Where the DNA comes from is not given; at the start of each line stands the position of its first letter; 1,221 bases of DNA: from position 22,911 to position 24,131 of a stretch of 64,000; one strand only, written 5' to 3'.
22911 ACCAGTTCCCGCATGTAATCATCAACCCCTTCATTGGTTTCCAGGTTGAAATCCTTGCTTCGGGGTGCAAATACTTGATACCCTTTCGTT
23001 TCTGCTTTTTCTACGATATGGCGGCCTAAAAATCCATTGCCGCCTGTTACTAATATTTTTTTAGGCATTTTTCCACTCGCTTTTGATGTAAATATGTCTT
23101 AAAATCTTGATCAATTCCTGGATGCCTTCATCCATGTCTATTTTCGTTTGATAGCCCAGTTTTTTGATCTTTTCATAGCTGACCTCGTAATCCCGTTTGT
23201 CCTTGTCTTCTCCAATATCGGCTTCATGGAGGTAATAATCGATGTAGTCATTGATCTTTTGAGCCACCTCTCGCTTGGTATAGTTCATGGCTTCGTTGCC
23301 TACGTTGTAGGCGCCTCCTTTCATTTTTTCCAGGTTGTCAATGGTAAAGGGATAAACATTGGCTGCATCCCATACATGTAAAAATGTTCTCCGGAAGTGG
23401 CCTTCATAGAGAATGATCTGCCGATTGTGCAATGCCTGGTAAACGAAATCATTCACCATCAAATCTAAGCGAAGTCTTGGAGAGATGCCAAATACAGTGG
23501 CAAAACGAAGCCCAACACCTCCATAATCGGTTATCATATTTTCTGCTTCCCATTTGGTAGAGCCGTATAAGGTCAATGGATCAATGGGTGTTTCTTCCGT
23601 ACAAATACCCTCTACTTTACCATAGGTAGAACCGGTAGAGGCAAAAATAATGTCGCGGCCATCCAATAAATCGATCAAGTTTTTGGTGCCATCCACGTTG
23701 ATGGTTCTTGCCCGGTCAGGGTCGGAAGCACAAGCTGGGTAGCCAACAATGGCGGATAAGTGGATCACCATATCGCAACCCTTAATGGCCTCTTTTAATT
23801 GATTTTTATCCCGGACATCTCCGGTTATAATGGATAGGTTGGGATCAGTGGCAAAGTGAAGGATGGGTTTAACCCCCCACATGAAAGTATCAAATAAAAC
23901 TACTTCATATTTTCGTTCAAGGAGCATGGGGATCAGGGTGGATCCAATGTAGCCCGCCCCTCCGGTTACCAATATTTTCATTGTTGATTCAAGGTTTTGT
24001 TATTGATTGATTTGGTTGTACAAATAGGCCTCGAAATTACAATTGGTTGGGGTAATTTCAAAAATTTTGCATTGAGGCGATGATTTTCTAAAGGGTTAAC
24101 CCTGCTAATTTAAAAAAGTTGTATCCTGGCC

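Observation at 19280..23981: Extended operon: two sugar-nucleotide SDRs, DprE1/E2-like pair and a small multi-TM protein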

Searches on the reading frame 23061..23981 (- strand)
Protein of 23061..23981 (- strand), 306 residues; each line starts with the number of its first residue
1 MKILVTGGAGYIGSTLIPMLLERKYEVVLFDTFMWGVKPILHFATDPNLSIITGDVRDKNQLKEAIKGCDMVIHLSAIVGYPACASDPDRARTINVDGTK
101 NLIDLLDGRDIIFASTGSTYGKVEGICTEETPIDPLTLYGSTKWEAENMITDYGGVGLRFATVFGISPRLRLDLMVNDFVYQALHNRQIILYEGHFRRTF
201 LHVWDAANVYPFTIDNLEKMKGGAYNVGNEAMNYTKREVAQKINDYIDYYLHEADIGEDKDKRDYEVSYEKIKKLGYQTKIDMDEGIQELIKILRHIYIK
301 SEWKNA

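Call 3: search_protein_families(library=pfam, proteins=[window:23061-23981:-], max_evalue=0.01)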
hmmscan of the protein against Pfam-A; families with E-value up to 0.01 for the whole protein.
window:23061-23981:- (306 aa): 11 families
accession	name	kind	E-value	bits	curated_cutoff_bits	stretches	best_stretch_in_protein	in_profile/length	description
PF01370.27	Epimerase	-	6e-37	127.8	20.9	1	3-228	1-240/240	NAD dependent epimerase/dehydratase family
PF16363.11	GDP_Man_Dehyd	-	3.3e-27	96.3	27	1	4-289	1-331/332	GDP-mannose 4,6 dehydratase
PF01073.25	3Beta_HSD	-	2.6e-17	63.2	22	1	4-153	1-160/280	3-beta hydroxysteroid dehydrogenase/isomerase family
PF04321.23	RmlD_sub_bind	-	1.9e-16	60.4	27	1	1-243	1-227/287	RmlD substrate binding domain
PF02719.21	Polysacc_synt_2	-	1.2e-12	48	20.2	1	3-153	1-152/293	Polysaccharide biosynthesis protein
PF07993.18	NAD_binding_4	-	3.6e-10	39.9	20.1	1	48-155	62-193/258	Male sterility protein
PF13460.12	NAD_binding_10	-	1.2e-08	35.5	27.2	1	7-107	1-86/184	NAD(P)H-binding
PF05368.20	NmrA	-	5.9e-07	29.8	27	1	2-75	4-76/298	NmrA-like family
PF03435.24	Sacchrp_dh_NADP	-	8.2e-05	23.4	25.1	1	8-78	5-78/129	Saccharopine dehydrogenase NADP binding domain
PF14277.12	DUF4364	-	0.0026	18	26.9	1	228-293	66-130/162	Domain of unknown function (DUF4364)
PF09269.16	DUF1967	-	0.0087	16.5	27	0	259-301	6-48/70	Domain of unknown function (DUF1967)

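Call 4: search_protein_families(library=ncbifam, proteins=[window:23061-23981:-], max_evalue=0.01)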
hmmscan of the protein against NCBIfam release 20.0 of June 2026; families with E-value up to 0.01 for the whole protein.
window:23061-23981:- (306 aa): 33 families (the best 25 are shown)
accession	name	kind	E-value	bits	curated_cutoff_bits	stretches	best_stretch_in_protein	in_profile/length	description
TIGR01179.1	galE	equivalog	4.2e-28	98.1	262.3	1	2-161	1-167/332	UDP-glucose 4-epimerase GalE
TIGR01181.1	dTDP_gluc_dehyt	equivalog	2.2e-24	86.2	365.1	1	2-293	1-310/321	dTDP-glucose 4,6-dehydratase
TIGR04180.1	EDH_00030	hypoth_equivalog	9.2e-23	80.7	475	1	3-249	1-258/297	NAD-dependent 4,6-dehydratase LegB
NF043036.1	ErythonDh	equivalog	2.8e-19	69.5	325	1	1-155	1-165/321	D-erythronate dehydrogenase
TIGR02197.1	heptose_epim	equivalog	9.4e-19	67.7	274.6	1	3-290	1-309/316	ADP-glyceromanno-heptose 6-epimerase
TIGR03589.1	PseB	equivalog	7.5e-16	58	407.75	1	2-150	6-146/324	UDP-N-acetylglucosamine 4,6-dehydratase (inverting)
TIGR03466.1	HpnA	hypoth_equivalog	6.1e-15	54.9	367.65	1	1-152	1-154/327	hopanoid-associated sugar epimerase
NF042422.1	oxyalk_red_OleD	equivalog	1.5e-14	54.2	580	1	1-228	1-226/329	2-alkyl-3-oxoalkanoate reductase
NF007956.0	PRK10675.1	subfamily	2.5e-13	49.9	394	1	1-153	1-163/338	UDP-glucose 4-epimerase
NF042423.1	oxyalk_red_Shew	equivalog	4.2e-13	49.1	580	1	2-156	10-162/331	2-alkyl-3-oxoalkanoate reductase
NF011728.1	PRK15181.1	equivalog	9.7e-13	47.8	760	1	3-293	18-336/348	Vi polysaccharide biosynthesis UDP-N-acetylglucosaminuronic acid C-4 epimerase TviC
NF008872.0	PRK11908.1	equivalog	1.5e-11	44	294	2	1-123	2-125/349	bifunctional UDP-4-keto-pentose/UDP-xylose synthase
TIGR01214.1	rmlD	equivalog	3.5e-11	42.7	224.05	1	2-168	1-155/285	dTDP-4-dehydrorhamnose reductase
NF041015.1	UDPsulfquin_syn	equivalog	2.3e-10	40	575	1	175-295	238-364/384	UDP-sulfoquinovose synthase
NF008360.0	PRK11150.1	equivalog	4.9e-10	39.1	452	1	3-293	2-305/310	ADP-glyceromanno-heptose 6-epimerase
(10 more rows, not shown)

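Call 22: search_solved_structures(query=window:23061-23981:-, max_evalue=1e-10, show_alignments=1)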
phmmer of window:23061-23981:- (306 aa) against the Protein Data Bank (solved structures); distinct sequences matched with E-value up to 1e-10: 55.
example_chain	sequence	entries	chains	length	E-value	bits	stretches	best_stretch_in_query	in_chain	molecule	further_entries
6vo6_A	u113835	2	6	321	3.4e-78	266.6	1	2-296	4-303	Putative sugar-nucleotide epimerase/dehydratease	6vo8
8rdg_A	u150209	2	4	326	4.8e-25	92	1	1-292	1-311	SDR family NAD(P)-dependent oxidoreductase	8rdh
8rdi_A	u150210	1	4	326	1.7e-24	90.2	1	1-292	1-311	SDR family NAD(P)-dependent oxidoreductase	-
6wjb_A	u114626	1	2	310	1.6e-22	83.7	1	2-211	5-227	NAD-dependent epimerase/dehydratase family protein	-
6wj9_A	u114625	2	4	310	7.8e-22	81.5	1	2-211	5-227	NAD-dependent epimerase/dehydratase family protein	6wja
3icp_A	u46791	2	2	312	9e-20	74.7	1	1-229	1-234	NAD-dependent epimerase/dehydratase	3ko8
3ehe_A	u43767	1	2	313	3.1e-19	72.9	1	3-292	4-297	UDP-glucose 4-epimerase (GalE-1)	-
4m55_A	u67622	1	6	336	4.6e-19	72.4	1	2-295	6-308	UDP-glucuronic acid decarboxylase 1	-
4lk3_A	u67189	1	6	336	6.3e-19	71.9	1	2-295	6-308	UDP-glucuronic acid decarboxylase 1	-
8vr2_A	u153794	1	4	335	6.3e-19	71.9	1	2-287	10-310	NAD-dependent epimerase/dehydratase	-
4gll_A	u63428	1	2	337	6.3e-19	71.9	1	2-295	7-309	UDP-glucuronic acid decarboxylase 1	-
2b69_A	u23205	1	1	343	6.7e-19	71.8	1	2-295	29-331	UDP-glucuronate decarboxylase 1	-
8wxk_A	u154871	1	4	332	2.5e-18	69.9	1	2-158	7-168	UDP-glucose 4-epimerase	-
1orr_A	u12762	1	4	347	2.8e-18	69.8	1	2-291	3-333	CDP-tyvelose-2-epimerase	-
9rl0_E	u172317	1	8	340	4.3e-18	69.2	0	1-132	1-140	CDP-tyvelose 2-epimerase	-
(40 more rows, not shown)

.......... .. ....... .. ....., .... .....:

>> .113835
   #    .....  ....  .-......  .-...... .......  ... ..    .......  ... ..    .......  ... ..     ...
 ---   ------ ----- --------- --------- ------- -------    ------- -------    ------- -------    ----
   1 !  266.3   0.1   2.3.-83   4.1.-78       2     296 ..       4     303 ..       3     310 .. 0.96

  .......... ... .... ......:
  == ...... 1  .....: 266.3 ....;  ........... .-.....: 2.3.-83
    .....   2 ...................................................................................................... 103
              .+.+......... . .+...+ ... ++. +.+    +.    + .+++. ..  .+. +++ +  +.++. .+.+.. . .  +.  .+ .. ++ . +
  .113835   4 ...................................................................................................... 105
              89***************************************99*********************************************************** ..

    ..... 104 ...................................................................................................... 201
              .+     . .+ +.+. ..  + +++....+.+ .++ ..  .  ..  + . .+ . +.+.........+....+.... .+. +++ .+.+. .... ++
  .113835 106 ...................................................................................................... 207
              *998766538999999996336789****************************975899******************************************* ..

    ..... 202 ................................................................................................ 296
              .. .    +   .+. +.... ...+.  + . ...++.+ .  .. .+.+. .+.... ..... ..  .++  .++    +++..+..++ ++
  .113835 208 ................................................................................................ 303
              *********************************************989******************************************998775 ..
